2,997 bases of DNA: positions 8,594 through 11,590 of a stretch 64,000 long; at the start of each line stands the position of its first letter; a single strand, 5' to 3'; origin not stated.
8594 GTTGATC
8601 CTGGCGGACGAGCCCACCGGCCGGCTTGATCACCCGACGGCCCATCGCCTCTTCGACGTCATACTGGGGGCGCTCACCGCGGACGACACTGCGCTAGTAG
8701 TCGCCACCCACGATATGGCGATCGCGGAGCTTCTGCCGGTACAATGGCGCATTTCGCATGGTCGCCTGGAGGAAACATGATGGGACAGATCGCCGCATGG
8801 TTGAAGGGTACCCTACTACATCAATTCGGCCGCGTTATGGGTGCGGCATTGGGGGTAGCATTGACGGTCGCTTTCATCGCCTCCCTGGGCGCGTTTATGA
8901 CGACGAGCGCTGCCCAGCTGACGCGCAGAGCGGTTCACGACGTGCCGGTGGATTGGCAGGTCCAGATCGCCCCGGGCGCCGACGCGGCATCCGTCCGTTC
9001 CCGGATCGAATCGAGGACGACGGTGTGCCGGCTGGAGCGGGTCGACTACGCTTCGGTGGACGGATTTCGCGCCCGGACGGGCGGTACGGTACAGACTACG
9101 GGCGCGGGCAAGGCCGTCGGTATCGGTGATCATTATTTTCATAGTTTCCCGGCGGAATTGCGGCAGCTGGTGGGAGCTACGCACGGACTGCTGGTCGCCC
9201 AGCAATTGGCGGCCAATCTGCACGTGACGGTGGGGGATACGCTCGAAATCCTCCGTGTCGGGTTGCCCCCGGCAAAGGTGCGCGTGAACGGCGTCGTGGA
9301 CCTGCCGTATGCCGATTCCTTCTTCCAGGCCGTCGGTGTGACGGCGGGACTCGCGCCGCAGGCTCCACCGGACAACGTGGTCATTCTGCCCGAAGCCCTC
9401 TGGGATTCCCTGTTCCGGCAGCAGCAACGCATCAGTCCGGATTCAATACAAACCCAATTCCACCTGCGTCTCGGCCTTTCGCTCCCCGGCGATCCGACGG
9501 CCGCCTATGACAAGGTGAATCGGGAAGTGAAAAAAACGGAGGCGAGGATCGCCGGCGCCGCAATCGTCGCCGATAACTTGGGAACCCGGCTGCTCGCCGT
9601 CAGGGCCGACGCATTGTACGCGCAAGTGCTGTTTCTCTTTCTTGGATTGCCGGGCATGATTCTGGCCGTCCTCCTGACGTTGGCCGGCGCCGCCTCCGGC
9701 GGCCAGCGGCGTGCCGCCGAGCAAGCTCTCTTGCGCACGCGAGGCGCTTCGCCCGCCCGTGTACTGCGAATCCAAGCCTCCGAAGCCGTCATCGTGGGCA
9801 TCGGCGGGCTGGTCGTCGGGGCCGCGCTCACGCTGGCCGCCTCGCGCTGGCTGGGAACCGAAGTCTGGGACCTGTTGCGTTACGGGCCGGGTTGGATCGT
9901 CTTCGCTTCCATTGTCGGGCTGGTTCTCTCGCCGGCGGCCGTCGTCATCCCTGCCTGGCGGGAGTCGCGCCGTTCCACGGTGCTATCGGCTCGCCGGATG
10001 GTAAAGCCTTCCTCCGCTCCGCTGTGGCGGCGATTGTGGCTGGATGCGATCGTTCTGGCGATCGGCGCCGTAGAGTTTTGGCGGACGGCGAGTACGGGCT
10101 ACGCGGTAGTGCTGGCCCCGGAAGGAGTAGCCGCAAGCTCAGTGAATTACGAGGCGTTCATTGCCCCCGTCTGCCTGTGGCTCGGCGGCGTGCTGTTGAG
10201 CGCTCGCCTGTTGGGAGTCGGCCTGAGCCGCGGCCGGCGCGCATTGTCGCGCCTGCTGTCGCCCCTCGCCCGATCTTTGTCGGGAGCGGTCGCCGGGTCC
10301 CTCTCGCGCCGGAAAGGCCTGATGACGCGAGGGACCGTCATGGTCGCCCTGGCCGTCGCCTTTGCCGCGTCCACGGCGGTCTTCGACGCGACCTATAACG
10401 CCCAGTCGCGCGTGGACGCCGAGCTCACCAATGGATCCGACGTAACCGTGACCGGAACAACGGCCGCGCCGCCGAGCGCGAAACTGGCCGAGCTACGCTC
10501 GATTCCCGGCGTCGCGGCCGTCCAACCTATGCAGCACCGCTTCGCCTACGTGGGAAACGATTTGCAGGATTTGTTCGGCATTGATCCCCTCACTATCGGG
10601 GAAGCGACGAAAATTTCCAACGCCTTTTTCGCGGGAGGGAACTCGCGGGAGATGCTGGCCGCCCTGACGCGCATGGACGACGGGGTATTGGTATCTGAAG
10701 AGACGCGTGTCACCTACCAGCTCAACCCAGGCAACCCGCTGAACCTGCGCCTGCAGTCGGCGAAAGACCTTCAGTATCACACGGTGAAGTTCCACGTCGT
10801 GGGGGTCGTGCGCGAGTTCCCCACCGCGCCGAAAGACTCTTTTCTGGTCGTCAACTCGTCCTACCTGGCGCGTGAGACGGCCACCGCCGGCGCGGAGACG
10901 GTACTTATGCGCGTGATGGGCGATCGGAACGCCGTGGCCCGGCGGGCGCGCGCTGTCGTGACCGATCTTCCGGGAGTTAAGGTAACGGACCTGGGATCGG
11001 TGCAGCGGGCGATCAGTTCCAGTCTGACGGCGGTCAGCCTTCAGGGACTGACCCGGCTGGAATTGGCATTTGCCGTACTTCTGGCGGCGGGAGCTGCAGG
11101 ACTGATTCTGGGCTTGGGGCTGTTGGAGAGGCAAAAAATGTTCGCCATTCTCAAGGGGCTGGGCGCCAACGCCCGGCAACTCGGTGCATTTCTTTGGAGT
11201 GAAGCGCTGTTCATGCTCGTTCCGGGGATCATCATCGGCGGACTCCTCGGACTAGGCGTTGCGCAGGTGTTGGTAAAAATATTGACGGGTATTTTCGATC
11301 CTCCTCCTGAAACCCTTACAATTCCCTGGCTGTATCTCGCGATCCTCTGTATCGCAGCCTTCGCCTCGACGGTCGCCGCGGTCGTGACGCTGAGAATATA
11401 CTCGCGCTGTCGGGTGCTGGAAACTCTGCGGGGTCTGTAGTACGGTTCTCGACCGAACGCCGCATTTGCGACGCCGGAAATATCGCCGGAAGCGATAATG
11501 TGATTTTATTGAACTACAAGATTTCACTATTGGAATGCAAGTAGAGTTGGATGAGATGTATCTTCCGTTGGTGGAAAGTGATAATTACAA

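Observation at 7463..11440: Unusual ABC exporter architecture: two separately encoded ATPases plus one about 888-aa permease containing two complete FtsX/MacB modules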

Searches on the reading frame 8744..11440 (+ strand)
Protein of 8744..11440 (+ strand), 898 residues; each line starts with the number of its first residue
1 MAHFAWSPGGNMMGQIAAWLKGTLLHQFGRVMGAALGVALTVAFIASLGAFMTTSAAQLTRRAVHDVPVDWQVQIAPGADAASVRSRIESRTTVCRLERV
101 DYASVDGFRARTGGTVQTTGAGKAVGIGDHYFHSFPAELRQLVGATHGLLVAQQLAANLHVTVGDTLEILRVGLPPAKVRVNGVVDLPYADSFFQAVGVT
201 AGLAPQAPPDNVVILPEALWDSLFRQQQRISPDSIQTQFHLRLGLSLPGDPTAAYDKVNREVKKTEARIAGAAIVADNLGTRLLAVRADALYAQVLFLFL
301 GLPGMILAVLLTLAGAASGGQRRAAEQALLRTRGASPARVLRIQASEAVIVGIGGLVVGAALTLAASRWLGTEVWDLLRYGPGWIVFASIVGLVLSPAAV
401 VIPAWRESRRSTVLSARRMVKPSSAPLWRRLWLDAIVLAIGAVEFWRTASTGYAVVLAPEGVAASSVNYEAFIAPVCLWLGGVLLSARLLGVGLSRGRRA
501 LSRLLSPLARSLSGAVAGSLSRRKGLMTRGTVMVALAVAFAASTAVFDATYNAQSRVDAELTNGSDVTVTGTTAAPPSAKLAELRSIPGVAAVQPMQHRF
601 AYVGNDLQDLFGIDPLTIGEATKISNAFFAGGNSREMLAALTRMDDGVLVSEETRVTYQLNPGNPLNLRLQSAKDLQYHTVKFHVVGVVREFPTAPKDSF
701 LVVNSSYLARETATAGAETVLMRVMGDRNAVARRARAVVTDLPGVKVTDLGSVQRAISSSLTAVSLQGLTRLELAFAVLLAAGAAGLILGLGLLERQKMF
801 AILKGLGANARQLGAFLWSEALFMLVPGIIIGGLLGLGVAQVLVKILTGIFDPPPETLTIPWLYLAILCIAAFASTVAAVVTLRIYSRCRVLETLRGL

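Call 4: search_protein_families(library=pfam, proteins=[window:8744-11440:+], max_evalue=0.01)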
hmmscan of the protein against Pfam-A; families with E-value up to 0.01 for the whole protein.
window:8744-11440:+ (898 aa): 1 family
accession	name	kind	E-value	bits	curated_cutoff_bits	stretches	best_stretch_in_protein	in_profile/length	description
PF02687.27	FtsX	-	3e-17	63.2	25.5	2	774-882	4-110/120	FtsX-like permease C-terminal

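Call 5: search_protein_families(library=ncbifam, proteins=[window:8744-11440:+], max_evalue=0.01)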
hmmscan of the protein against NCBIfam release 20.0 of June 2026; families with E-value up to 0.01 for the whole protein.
window:8744-11440:+ (898 aa): 3 families
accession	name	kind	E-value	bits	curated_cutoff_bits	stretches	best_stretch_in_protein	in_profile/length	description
TIGR03434.1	ADOP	subfamily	2.1e-12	46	622.3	2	654-883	567-792/803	ADOP family duplicated permease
NF041854.1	ABC_perm_YbbP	equivalog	2.3e-06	25.8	999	1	725-888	200-358/806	putative ABC transporter permease subunit YbbP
TIGR02212.1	lolCE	equivalog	0.00081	18.4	362.45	0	323-365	295-337/411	lipoprotein-releasing ABC transporter permease subunit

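Call 10: find_homologous_proteins(query=window:8777-11437:+, max_evalue=0.00001)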
Query window:8777-11437:+ (887 aa): 3496 proteins with E <= 0.00001 among 8000 candidates; the best 120 are listed.
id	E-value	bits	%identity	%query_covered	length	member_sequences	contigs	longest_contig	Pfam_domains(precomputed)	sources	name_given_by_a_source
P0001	0.0e+0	1895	100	100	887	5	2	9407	PF02687.28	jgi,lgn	-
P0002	0.0e+0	1400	74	100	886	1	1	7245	PF02687.28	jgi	jgi:putative ABC transport system permease protein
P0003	0.0e+0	1381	73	100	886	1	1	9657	PF02687.28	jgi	jgi:putative ABC transport system permease protein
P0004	0.0e+0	1371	71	100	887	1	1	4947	PF02687.28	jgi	jgi:putative ABC transport system permease protein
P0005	0.0e+0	1350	71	100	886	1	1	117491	PF02687.28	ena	-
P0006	0.0e+0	1321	70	100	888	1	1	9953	PF02687.28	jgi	jgi:putative ABC transport system permease protein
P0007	0.0e+0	1271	67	100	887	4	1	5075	PF02687.28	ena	-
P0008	0.0e+0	1264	67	100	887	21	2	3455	PF02687.28,PF12704.15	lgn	-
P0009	0.0e+0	1238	66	100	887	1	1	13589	PF02687.28,PF12704.15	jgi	jgi:putative ABC transport system permease protein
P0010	0.0e+0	1222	65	100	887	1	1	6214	PF02687.28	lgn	-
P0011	0.0e+0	1218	64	100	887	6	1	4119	PF02687.28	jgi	jgi:putative ABC transport system permease protein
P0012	0.0e+0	1217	65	100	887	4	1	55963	PF02687.28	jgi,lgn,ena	-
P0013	0.0e+0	1210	64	100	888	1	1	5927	PF02687.28,PF12704.15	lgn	-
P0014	0.0e+0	1210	63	100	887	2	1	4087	PF02687.28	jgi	-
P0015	0.0e+0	1207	64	100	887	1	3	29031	PF02687.28,PF12704.15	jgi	jgi:putative ABC transport system permease protein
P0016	0.0e+0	1205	64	100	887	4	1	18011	PF02687.28,PF12704.15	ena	-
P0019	0.0e+0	1187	62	100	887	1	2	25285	PF02687.28,PF12704.15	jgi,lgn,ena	-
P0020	0.0e+0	1182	64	100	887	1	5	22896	PF02687.28,PF12704.15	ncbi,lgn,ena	-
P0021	0.0e+0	1176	63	100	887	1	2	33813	PF02687.28,PF12704.15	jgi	-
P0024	0.0e+0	1167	61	100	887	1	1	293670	PF02687.28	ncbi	ncbi:MAG: FtsX-like permease family protein [Armatimonadota bacterium]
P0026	0.0e+0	1121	61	100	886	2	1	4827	PF02687.28,PF12704.15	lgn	-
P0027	0.0e+0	1115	60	100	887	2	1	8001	PF02687.28,PF12704.15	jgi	jgi:putative ABC transport system permease protein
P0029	0.0e+0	1096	60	99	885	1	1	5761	PF02687.28,PF12704.15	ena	-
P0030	0.0e+0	1085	60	99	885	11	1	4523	PF02687.28,PF12704.15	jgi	jgi:putative ABC transport system permease protein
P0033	0.0e+0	1078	58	100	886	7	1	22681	PF02687.28,PF12704.15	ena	-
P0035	0.0e+0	1078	57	100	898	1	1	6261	PF02687.28,PF12704.15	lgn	-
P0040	0.0e+0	1075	59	99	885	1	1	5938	PF02687.28,PF12704.15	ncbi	-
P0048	0.0e+0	1072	59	98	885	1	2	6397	PF02687.28,PF12704.15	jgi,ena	jgi:putative ABC transport system permease protein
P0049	0.0e+0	1072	61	95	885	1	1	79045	PF02687.28,PF12704.15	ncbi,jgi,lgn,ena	-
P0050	0.0e+0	1070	59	100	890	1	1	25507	PF02687.28,PF12704.15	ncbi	-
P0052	0.0e+0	1069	61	98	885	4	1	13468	PF02687.28,PF12704.15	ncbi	-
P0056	0.0e+0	1065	58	99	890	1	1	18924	PF02687.28,PF12704.15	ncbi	-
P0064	0.0e+0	1060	58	98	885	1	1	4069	PF02687.28,PF12704.15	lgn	-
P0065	0.0e+0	1059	58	99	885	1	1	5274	PF02687.28,PF12704.15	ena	-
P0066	0.0e+0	1059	58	99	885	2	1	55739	PF02687.28,PF12704.15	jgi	jgi:putative ABC transport system permease protein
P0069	0.0e+0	1058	58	99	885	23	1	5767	PF02687.28,PF12704.15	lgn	-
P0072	0.0e+0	1056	58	99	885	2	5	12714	PF02687.28,PF12704.15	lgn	-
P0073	0.0e+0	1056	59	98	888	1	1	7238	PF02687.28,PF12704.15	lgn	-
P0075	0.0e+0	1055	59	98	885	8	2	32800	PF02687.28,PF12704.15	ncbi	ncbi:MAG: hypothetical protein NVS4B11_13250 [Ktedonobacteraceae bacterium]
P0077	0.0e+0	1055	57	99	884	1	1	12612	PF02687.28,PF12704.15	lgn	-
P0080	0.0e+0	1054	57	100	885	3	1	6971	PF02687.28,PF12704.15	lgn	-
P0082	0.0e+0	1052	57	99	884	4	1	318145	PF02687.28,PF12704.15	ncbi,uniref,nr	ncbi:FtsX-like permease family protein [Desulfosporosinus acididurans]|uniref:FtsX-like permease fam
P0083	0.0e+0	1052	58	99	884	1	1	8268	PF02687.28,PF12704.15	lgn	-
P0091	0.0e+0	1049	58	99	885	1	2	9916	PF02687.28,PF12704.15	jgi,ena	jgi:putative ABC transport system permease protein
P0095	0.0e+0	1047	56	100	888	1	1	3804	PF02687.28,PF12704.15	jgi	-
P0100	0.0e+0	1046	55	99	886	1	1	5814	PF02687.28,PF12704.15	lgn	-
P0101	0.0e+0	1045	57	99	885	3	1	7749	PF02687.28,PF12704.15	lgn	-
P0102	0.0e+0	1045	57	99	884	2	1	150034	PF02687.28,PF12704.15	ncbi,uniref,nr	ncbi:ABC transporter permease [Desulfosporosinus sp. PR]|uniref:ABC transporter permease n=1 Tax=Can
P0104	0.0e+0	1044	58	99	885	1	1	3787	PF02687.28,PF12704.15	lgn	-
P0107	0.0e+0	1043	56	100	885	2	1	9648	PF02687.28,PF12704.15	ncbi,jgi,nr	ncbi:MAG TPA: FtsX-like permease family protein [Ktedonobacteraceae bacterium]|jgi:putative ABC tran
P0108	0.0e+0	1043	59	99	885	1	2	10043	PF02687.28,PF12704.15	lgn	-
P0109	0.0e+0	1043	58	99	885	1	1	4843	PF02687.28,PF12704.15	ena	-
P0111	0.0e+0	1042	60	98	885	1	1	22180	PF02687.28,PF12704.15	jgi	jgi:putative ABC transport system permease protein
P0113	0.0e+0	1041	57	99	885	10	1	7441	PF02687.28,PF12704.15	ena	-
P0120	0.0e+0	1040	57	99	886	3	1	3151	PF02687.28,PF12704.15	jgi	jgi:putative ABC transport system permease protein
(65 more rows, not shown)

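Call 11: find_encoding_contigs(protein=P0082, flank=7000, max_places=2)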
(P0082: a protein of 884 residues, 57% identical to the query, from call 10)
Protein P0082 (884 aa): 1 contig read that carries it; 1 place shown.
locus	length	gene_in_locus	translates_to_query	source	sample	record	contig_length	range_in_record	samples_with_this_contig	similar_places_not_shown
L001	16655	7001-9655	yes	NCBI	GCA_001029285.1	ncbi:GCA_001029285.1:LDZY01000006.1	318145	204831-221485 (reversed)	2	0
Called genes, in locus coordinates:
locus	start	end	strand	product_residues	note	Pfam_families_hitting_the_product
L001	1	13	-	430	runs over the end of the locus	PF01565:FAD_binding_4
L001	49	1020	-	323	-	PF03706:LPG_synthase_TM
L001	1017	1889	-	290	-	PF01040:UbiA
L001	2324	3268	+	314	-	PF03988:DUF347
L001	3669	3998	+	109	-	-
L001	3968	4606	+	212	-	PF03547:Mem_trans (faint)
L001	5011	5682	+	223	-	PF01789:PsbP (weak)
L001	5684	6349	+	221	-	PF00005:ABC_tran, PF02463:SMC_N (faint), PF13304:AAA_21 (faint)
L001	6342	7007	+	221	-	PF00005:ABC_tran, PF13304:AAA_21 (faint)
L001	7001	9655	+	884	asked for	PF12704:MacB_PCD (weak), PF02687:FtsX, PF12704:MacB_PCD (weak), PF02687:FtsX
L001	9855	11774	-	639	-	PF13522:GATase_6, PF13537:GATase_7, PF00733:Asn_synthase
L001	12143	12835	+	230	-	PF00882:Zn_dep_PLPC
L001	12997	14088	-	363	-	PF04122:CW_binding_2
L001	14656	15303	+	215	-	-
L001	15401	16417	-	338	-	PF00535:Glycos_transf_2, PF10111:Glyco_tranf_2_2, PF13641:Glyco_tranf_2_3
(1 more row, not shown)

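Call 12: find_encoding_contigs(protein=P0024, flank=7000, max_places=2)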
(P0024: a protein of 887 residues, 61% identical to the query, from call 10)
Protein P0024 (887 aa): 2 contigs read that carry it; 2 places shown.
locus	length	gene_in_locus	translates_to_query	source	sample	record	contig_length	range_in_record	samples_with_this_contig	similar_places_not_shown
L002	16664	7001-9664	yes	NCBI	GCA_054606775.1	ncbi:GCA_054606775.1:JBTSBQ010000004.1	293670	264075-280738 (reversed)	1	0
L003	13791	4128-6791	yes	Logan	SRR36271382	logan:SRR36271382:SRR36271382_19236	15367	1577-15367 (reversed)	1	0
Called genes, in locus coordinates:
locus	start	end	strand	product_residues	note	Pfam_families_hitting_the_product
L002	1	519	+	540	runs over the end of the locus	PF00890:FAD_binding_2 (faint), PF01266:DAO (faint), PF01494:FAD_binding_3 (faint), PF01593:Amino_oxidase, PF01946:Thi4 (weak), PF13450:NAD_binding_8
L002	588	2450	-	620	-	PF02838:Glyco_hydro_20b, PF00728:Glyco_hydro_20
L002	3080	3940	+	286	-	PF03988:DUF347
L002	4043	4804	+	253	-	PF03988:DUF347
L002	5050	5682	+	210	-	-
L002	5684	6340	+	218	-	PF00005:ABC_tran, PF02463:SMC_N (faint), PF13304:AAA_21 (faint)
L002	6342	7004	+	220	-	PF00005:ABC_tran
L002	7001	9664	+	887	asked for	PF02687:FtsX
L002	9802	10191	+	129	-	PF03413:PepSY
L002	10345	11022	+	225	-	PF00072:Response_reg, PF00486:Trans_reg_C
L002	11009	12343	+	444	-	PF00512:HisKA, PF02518:HATPase_c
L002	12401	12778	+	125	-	PF01569:PAP2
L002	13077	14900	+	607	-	PF00682:HMGL-like, PF02743:dCache_1, PF22673:MCP-like_PDC_1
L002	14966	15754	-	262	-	PF13365:Trypsin_2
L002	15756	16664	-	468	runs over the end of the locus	PF13365:Trypsin_2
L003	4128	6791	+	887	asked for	PF02687:FtsX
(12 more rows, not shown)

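Call 13: find_encoding_contigs(protein=P0001, flank=7000, max_places=3)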
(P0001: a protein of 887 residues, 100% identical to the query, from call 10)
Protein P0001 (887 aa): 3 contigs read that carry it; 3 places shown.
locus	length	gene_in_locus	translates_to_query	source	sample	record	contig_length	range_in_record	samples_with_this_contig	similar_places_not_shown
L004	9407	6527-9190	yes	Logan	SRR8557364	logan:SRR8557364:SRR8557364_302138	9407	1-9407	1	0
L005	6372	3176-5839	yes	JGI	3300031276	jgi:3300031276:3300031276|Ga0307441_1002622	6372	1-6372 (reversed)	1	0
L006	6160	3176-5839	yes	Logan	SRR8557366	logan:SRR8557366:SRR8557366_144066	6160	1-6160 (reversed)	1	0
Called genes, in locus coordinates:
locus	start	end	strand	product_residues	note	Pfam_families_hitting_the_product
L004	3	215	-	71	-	?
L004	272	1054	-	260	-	PF20380:DUF6675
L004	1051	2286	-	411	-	PF03988:DUF347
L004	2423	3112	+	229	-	PF00072:Response_reg, PF00486:Trans_reg_C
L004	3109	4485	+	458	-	PF18719:ArlS_N (weak), PF00672:HAMP, PF00512:HisKA, PF02518:HATPase_c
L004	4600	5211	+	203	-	-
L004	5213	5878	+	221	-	PF00005:ABC_tran, PF02463:SMC_N (weak), PF13304:AAA_21 (faint)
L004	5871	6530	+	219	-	PF00005:ABC_tran, PF13304:AAA_21 (faint)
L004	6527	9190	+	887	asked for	PF02687:FtsX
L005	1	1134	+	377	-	PF00672:HAMP, PF00512:HisKA, PF02518:HATPase_c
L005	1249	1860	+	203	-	-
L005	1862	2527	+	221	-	PF00005:ABC_tran, PF02463:SMC_N (weak), PF13304:AAA_21 (faint)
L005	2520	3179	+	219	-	PF00005:ABC_tran, PF13304:AAA_21 (faint)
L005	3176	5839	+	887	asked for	PF02687:FtsX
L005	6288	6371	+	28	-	?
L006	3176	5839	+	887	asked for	PF02687:FtsX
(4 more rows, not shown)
